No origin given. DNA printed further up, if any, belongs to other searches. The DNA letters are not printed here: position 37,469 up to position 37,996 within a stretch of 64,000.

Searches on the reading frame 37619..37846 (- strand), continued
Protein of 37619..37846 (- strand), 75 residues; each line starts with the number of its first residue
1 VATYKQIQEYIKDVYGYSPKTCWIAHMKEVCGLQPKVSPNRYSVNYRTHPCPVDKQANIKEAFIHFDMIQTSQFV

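Call 83: get_annotated_region(hit=H11, flank=5000)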
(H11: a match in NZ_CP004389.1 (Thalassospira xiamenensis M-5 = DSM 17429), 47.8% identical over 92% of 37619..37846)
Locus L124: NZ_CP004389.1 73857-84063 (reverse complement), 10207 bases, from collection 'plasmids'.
description: Thalassospira xiamenensis M-5 = DSM 17429 strain M-5 plasmid unnamed, complete sequence
organism: Thalassospira xiamenensis M-5 = DSM 17429 (NCBI taxid 1123366)
taxonomy: Bacteria; Pseudomonadota; Alphaproteobacteria; Rhodospirillales; Thalassospiraceae; Thalassospira; Thalassospira xiamenensis; Thalassospira xiamenensis M-5 = DSM 17429
host: -; source: surface seawater from the sea close to Xiamen, China; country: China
typing (MOB-suite, as given by PLSDB): non-mobilizable
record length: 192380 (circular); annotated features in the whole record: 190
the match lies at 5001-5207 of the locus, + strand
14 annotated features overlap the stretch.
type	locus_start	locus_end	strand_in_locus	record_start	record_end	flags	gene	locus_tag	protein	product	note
CDS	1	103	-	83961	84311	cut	-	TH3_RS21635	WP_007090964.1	hypothetical protein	-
CDS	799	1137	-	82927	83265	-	-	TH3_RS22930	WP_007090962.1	hypothetical protein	-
CDS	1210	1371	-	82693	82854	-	-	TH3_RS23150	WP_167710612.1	hypothetical protein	-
CDS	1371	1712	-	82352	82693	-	-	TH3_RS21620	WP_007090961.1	hypothetical protein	-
CDS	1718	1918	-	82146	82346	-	-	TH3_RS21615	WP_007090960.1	hypothetical protein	-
CDS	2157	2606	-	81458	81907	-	-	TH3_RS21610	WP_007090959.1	hypothetical protein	-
CDS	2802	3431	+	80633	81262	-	-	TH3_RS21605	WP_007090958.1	recombinase family protein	GO:0006310 - DNA recombination [Evidence IEA]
CDS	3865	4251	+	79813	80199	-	-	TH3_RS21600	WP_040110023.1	MbcA/ParS/Xre antitoxin family protein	-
CDS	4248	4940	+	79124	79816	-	-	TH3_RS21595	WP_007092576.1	RES family NAD+ phosphorylase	-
CDS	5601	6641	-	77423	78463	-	dmpG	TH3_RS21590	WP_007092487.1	4-hydroxy-2-oxovalerate aldolase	-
CDS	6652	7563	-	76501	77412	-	-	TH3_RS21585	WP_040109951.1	acetaldehyde dehydrogenase (acetylating)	-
CDS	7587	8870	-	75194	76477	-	-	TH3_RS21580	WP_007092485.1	TRAP transporter large permease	GO:0008643 - carbohydrate transport [Evidence IEA]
CDS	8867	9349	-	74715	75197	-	-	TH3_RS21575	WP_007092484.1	TRAP transporter small permease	-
CDS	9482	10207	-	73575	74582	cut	-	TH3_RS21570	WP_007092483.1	TRAP transporter substrate-binding protein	-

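Call 84: get_annotated_region(hit=H18, flank=5000)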
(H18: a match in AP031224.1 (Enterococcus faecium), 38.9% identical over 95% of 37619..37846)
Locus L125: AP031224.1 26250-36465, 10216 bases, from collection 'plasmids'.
description: Enterococcus faecium NUITM-VRE3 plasmid pNUITMV13_2 DNA, complete sequence
organism: Enterococcus faecium (NCBI taxid 1352)
taxonomy: Bacteria; Bacillota; Bacilli; Lactobacillales; Enterococcaceae; Enterococcus; Enterococcus faecium
host: -; source: -; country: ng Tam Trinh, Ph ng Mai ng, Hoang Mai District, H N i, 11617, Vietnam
typing (MOB-suite, as given by PLSDB): mobilizable; replicon rep_cluster_185; relaxase MOBT
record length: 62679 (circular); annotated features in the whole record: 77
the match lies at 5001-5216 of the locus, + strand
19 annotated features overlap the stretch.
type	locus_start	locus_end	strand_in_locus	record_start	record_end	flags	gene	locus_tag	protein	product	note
CDS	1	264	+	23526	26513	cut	-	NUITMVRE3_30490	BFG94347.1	Tn3 family transposase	-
CDS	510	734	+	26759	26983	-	-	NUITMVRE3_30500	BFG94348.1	helix-turn-helix transcriptional regulator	-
CDS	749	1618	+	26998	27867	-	-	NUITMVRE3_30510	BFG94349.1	nucleotidyltransferase domain-containing protein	-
CDS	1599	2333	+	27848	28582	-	-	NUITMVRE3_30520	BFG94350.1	class I SAM-dependent methyltransferase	-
CDS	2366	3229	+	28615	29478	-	ant(6)_1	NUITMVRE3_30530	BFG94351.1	aminoglycoside nucleotidyltransferase ANT(6)-Ia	-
predicted_resistance_gene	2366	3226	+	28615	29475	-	ant(6)-Ia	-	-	aminoglycoside nucleotidyltransferase ANT(6)-Ia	predicted by amrfinderplus; class AMINOGLYCOSIDE; identity 100.0%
CDS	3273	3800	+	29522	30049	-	-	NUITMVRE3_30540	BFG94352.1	hypothetical protein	-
CDS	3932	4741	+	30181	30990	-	ant(9)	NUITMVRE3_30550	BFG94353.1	aminoglycoside nucleotidyltransferase ANT(9)-Ia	-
predicted_resistance_gene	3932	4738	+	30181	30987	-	spw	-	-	ANT(9) family aminoglycoside nucleotidyltransferase Spw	predicted by amrfinderplus; class AMINOGLYCOSIDE; identity 100.0%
CDS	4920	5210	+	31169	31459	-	-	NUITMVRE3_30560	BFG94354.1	hypothetical protein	-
CDS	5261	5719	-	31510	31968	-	-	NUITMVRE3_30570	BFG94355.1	hypothetical protein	-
CDS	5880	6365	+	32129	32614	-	-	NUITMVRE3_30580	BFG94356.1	hypothetical protein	-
CDS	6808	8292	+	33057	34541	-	-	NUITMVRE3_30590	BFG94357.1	Lsa family ABC-F type ribosomal protection protein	-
predicted_resistance_gene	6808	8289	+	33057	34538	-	lsa(E)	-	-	ABC-F type ribosomal protection protein Lsa(E)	predicted by amrfinderplus; class LINCOSAMIDE/STREPTOGRAMIN; identity 100.0%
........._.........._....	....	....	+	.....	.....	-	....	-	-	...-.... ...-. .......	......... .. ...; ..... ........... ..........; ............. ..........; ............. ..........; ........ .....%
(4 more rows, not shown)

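Call 85: get_annotated_region(hit=H10, flank=5000)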
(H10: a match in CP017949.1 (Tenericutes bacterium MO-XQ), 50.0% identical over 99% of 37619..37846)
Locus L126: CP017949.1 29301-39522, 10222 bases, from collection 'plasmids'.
description: Tenericutes bacterium MO-XQ plasmid, complete sequence
organism: Tenericutes bacterium MO-XQ (NCBI taxid 1911684)
taxonomy: Bacteria; Mycoplasmatota; ; ; ; ; Tenericutes bacterium MO-XQ
host: -; source: Cell culture,subseafloor sediment; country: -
typing (MOB-suite, as given by PLSDB): non-mobilizable
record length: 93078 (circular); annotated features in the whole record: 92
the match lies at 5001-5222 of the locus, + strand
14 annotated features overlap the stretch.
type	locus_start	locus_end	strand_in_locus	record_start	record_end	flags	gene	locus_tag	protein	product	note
CDS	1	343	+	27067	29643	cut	-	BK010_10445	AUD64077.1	hypothetical protein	-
CDS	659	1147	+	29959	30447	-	-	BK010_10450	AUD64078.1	hypothetical protein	-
CDS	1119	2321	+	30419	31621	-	-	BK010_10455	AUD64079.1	DNA modification methylase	-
CDS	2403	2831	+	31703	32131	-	-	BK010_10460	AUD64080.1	hypothetical protein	-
CDS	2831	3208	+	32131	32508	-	-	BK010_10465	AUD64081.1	hypothetical protein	-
CDS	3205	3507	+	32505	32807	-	-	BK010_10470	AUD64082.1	hypothetical protein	-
CDS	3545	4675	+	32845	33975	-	-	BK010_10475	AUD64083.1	methionine adenosyltransferase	-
CDS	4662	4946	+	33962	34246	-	-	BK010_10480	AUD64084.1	hypothetical protein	-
CDS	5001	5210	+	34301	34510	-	-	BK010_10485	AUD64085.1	hypothetical protein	-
CDS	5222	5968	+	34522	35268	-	-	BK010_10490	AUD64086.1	hypothetical protein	-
CDS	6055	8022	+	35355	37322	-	-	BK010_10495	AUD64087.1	hypothetical protein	-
CDS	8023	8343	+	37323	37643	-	-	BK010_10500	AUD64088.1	hypothetical protein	-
CDS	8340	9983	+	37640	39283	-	-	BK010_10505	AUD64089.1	hypothetical protein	-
CDS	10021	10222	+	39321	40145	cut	-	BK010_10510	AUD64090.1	hypothetical protein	-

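Call 86: search_dna_similar(query=window:37619-37846:-, collection=plasmids, mode=protein, max_rows=60, max_evalue=0.001, rows=spread)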
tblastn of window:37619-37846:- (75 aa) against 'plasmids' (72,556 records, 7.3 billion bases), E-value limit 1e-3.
Records with a match: 104; places in all: 104; records where one place covers at least 80% of the query: 103.
Best place of each record, by identity: <60% 104.
By first word of the organism name: Enterococcus 87; Burkholderia 6; Listeria 3; Tenericutes 1; Thalassospira 1; Escherichia 1; Paraburkholderia 1; Staphylococcus 1; Lysinibacillus 1; Asticcacaulis 1; and 1 more.
By predicted mobility (MOB-suite, as given by PLSDB): mobilizable 50; conjugative 37; non-mobilizable 17.
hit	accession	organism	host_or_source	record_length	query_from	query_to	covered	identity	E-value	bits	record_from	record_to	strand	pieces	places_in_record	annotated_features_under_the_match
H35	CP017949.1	Tenericutes bacterium MO-XQ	Cell culture,subseafloor sediment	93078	1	74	99%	50.0%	3e-16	78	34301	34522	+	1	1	hypothetical protein (x2)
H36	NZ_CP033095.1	Escherichia coli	pig feces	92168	1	62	83%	48.4%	1e-12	67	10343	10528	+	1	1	none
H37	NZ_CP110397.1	Paraburkholderia sp. D15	lichen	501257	1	69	92%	41.4%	4e-8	55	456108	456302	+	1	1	hypothetical protein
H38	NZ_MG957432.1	Enterococcus faecium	Homo sapiens,feecal sample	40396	3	73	95%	38.9%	5e-4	43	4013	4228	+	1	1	none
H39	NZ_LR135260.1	Enterococcus faecium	-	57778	3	73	95%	38.9%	5e-4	43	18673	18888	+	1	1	none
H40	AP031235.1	Enterococcus faecium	-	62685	3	73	95%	38.9%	5e-4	43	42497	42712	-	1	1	hypothetical protein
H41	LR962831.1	Enterococcus faecalis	-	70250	3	73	95%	38.9%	5e-4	43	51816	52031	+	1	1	none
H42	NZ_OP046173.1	Enterococcus faecalis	-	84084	3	73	95%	38.9%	5e-4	43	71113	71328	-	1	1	none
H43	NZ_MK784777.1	Enterococcus faecalis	-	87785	3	73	95%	38.9%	5e-4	43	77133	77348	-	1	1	none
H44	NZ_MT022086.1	Enterococcus faecium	-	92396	3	73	95%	38.9%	5e-4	43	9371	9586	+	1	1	none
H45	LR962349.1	Enterococcus faecalis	-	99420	3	73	95%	38.9%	5e-4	43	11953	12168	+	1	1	none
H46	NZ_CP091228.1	Enterococcus faecalis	Homo sapiens,whole organism,fecal sample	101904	3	73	95%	38.9%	5e-4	43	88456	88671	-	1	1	none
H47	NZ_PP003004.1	Enterococcus faecalis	-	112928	3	73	95%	38.9%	5e-4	43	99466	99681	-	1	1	none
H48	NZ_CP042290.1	Enterococcus hirae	pig,Anal swab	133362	3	73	95%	38.9%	5e-4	43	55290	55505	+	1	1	none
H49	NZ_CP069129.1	Enterococcus faecalis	mixed culture,swine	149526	3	73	95%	38.9%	5e-4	43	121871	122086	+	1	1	none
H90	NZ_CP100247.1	Burkholderia glumae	cell culture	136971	1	66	88%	40.9%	2e-7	52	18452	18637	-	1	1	none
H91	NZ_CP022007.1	Burkholderia gladioli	cell culture,gladiolus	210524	1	66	88%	37.9%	6e-7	51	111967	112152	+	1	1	none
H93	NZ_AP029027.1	Asticcacaulis sp. DW145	Lemna minor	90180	1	72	96%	34.7%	2e-5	47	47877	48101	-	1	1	hypothetical protein | protein kinase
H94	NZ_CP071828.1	Burkholderia anthina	pure culture,RoundUp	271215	1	39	52%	48.8%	8e-5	45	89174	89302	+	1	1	hypothetical protein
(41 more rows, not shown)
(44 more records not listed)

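Call 88: get_annotated_region(hit=H37, flank=3500)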
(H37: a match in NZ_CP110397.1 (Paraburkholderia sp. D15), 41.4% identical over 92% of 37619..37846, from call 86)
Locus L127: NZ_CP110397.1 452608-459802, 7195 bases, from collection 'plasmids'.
description: Paraburkholderia sp. D15 plasmid pla, complete sequence
organism: Paraburkholderia sp. D15 (NCBI taxid 2880218)
taxonomy: Bacteria; Pseudomonadota; Betaproteobacteria; Burkholderiales; Burkholderiaceae; Paraburkholderia; Paraburkholderia sp. D15
host: -; source: lichen; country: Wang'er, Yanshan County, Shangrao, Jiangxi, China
typing (MOB-suite, as given by PLSDB): non-mobilizable
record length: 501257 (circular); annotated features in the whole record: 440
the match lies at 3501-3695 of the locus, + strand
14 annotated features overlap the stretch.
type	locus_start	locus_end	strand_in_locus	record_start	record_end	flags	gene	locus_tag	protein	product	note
CDS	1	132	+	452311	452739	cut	-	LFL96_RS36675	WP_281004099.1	hypothetical protein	-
CDS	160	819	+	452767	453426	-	-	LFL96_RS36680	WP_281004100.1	site-specific integrase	GO:0015074 - DNA integration [Evidence IEA]; GO:0006310 - DNA recombination [Evidence IEA]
CDS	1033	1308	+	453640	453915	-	-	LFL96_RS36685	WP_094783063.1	ribbon-helix-helix protein, CopG family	GO:0006355 - regulation of DNA-templated transcription [Evidence IEA]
CDS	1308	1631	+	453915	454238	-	-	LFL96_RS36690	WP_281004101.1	type II toxin-antitoxin system RelE/ParE family toxin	GO:0030541 - plasmid partitioning [Evidence IEA]; GO:0051290 - protein heterotetramerization [Evidence IEA]; GO:0009432 ...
CDS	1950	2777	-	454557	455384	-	-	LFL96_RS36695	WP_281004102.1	hypothetical protein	-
CDS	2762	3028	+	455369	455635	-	-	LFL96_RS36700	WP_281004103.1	hypothetical protein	-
CDS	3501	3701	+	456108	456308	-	-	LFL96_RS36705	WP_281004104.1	hypothetical protein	-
CDS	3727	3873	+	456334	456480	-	-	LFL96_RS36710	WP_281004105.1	hypothetical protein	-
CDS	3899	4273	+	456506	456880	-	-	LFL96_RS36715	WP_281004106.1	hypothetical protein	-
CDS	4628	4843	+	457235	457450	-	-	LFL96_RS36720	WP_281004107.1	hypothetical protein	-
CDS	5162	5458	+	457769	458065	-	-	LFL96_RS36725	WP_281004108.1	hypothetical protein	-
CDS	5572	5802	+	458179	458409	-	-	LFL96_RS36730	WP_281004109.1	hypothetical protein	-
CDS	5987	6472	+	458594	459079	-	-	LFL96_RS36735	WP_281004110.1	hypothetical protein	-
CDS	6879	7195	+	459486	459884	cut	-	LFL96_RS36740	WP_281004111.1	hypothetical protein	-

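Call 89: get_annotated_region(hit=H90, flank=3500)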
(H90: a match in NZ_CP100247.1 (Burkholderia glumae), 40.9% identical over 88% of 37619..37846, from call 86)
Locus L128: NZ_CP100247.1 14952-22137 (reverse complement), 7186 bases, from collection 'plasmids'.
description: Burkholderia glumae strain BGR28S plasmid p28s2p, complete sequence
organism: Burkholderia glumae (NCBI taxid 337)
taxonomy: Bacteria; Pseudomonadota; Betaproteobacteria; Burkholderiales; Burkholderiaceae; Burkholderia; Burkholderia glumae
host: -; source: cell culture; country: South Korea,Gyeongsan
typing (MOB-suite, as given by PLSDB): mobilizable; replicon rep_cluster_1467; relaxase MOBP
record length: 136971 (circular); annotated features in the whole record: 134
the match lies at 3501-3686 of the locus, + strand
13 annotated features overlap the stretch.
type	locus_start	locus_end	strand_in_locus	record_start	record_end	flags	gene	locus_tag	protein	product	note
CDS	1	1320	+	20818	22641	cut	-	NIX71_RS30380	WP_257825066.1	site-specific integrase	-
CDS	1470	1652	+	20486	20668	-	-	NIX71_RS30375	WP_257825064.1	hypothetical protein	-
CDS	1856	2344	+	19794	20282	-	-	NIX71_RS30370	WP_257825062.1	hypothetical protein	-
CDS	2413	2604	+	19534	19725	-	-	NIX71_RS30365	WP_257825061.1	hypothetical protein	-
CDS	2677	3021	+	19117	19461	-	-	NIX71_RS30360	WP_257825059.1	hypothetical protein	-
CDS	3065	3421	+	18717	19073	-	-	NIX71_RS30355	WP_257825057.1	hypothetical protein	-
CDS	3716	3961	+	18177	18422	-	-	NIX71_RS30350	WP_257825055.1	hypothetical protein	-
CDS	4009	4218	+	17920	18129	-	-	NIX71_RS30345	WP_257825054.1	hypothetical protein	-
CDS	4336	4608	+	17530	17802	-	-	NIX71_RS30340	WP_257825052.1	hypothetical protein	-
CDS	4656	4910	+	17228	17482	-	-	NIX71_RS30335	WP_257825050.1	hypothetical protein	-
CDS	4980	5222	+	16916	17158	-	-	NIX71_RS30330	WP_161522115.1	hypothetical protein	-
CDS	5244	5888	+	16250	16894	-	-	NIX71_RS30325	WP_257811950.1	hypothetical protein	-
CDS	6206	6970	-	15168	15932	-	-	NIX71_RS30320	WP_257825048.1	DUF1883 domain-containing protein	-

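Call 90: get_annotated_region(hit=H91, flank=3500)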
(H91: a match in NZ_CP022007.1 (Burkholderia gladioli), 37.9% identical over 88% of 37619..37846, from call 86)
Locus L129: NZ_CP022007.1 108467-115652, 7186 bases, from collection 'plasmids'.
description: Burkholderia gladioli pv. gladioli strain KACC 11889 plasmid pls1, complete sequence
organism: Burkholderia gladioli (NCBI taxid 32009)
taxonomy: Bacteria; Pseudomonadota; Betaproteobacteria; Burkholderiales; Burkholderiaceae; Burkholderia; Burkholderia gladioli
host: -; source: cell culture,gladiolus; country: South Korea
typing (MOB-suite, as given by PLSDB): conjugative; replicon rep_cluster_364; relaxase MOBH; mating-pair formation MPF_T
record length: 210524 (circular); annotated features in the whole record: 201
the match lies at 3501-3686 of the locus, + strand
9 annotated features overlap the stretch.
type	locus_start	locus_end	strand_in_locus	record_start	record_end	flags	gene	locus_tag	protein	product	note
CDS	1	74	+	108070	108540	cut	-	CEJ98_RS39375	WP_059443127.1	GIY-YIG nuclease family protein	-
CDS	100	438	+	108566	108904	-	-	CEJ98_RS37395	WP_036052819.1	hypothetical protein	-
CDS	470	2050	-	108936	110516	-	-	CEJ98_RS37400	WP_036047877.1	IS66 family transposase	-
CDS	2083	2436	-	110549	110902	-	tnpB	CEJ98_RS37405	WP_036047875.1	IS66 family insertion sequence element accessory protein TnpB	-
CDS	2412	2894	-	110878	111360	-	-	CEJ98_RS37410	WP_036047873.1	transposase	GO:0006313 - DNA transposition [Evidence IEA]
CDS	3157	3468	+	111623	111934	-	-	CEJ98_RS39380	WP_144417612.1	hypothetical protein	-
CDS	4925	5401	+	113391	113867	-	-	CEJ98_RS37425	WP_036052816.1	transposase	GO:0006313 - DNA transposition [Evidence IEA]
CDS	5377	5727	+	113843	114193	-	tnpB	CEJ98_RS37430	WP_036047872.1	IS66 family insertion sequence element accessory protein TnpB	-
CDS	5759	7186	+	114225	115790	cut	-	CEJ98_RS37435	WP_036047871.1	IS66 family transposase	-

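Call 91: get_annotated_region(hit=H93, flank=3500)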
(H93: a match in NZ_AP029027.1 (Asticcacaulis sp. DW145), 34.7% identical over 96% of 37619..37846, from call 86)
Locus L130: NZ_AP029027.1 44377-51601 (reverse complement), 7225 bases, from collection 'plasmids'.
description: Asticcacaulis sp. DW145 plasmid pASDW145_2, complete sequence
organism: Asticcacaulis sp. DW145 (NCBI taxid 3095608)
taxonomy: Bacteria; Pseudomonadota; Alphaproteobacteria; Caulobacterales; Caulobacteraceae; Asticcacaulis; Asticcacaulis sp. DW145
host: -; source: Lemna minor; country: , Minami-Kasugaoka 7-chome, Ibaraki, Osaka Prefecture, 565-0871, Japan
typing (MOB-suite, as given by PLSDB): non-mobilizable
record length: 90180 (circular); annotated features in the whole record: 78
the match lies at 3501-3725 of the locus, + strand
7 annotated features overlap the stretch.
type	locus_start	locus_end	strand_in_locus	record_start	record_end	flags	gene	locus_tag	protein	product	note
CDS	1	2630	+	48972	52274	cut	-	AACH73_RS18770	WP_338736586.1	ATP-binding protein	-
CDS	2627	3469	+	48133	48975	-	-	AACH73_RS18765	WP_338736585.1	phosphoadenosine phosphosulfate reductase family protein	-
CDS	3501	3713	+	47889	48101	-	-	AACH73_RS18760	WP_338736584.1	hypothetical protein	-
CDS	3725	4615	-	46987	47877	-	-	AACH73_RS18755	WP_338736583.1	protein kinase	GO:0006468 - protein phosphorylation [Evidence IEA]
CDS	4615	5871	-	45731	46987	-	-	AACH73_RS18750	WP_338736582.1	DUF262 domain-containing protein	-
CDS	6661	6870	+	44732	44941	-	-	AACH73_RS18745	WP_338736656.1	hypothetical protein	-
CDS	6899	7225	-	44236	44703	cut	-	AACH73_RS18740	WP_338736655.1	MucR family transcriptional regulator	GO:0006355 - regulation of DNA-templated transcription [Evidence IEA]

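Call 92: get_annotated_region(hit=H94, flank=3500)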
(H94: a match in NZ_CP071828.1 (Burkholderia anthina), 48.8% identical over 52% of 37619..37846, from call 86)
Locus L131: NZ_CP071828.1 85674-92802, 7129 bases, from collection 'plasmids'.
description: Burkholderia anthina strain 1CH1 plasmid unnamed4, complete sequence
organism: Burkholderia anthina (NCBI taxid 179879)
taxonomy: Bacteria; Pseudomonadota; Betaproteobacteria; Burkholderiales; Burkholderiaceae; Burkholderia; Burkholderia anthina
host: -; source: pure culture,RoundUp; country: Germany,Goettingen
typing (MOB-suite, as given by PLSDB): conjugative; replicon rep_cluster_1398; relaxase MOBH,MOBP; mating-pair formation MPF_T
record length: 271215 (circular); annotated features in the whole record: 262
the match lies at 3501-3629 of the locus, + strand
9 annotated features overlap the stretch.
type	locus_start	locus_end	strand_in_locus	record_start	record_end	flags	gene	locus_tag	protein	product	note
CDS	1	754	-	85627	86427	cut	-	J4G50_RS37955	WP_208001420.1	hypothetical protein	-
CDS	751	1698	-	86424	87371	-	-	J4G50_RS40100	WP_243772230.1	hypothetical protein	-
CDS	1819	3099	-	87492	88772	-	-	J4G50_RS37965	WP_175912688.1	IS256 family transposase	-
CDS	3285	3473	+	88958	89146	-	-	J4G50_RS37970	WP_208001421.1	hypothetical protein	-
CDS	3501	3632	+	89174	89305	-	-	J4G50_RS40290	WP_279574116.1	hypothetical protein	-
CDS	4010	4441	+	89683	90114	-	-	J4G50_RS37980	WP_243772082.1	transposase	GO:0006313 - DNA transposition [Evidence IEA]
CDS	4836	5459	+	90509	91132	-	-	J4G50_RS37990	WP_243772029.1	IS66 family transposase zinc-finger binding domain-containing protein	-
CDS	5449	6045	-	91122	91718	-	-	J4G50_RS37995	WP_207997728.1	plasmid pRiA4b ORF-3 family protein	-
CDS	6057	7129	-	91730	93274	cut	-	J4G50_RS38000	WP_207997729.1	IS66 family transposase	-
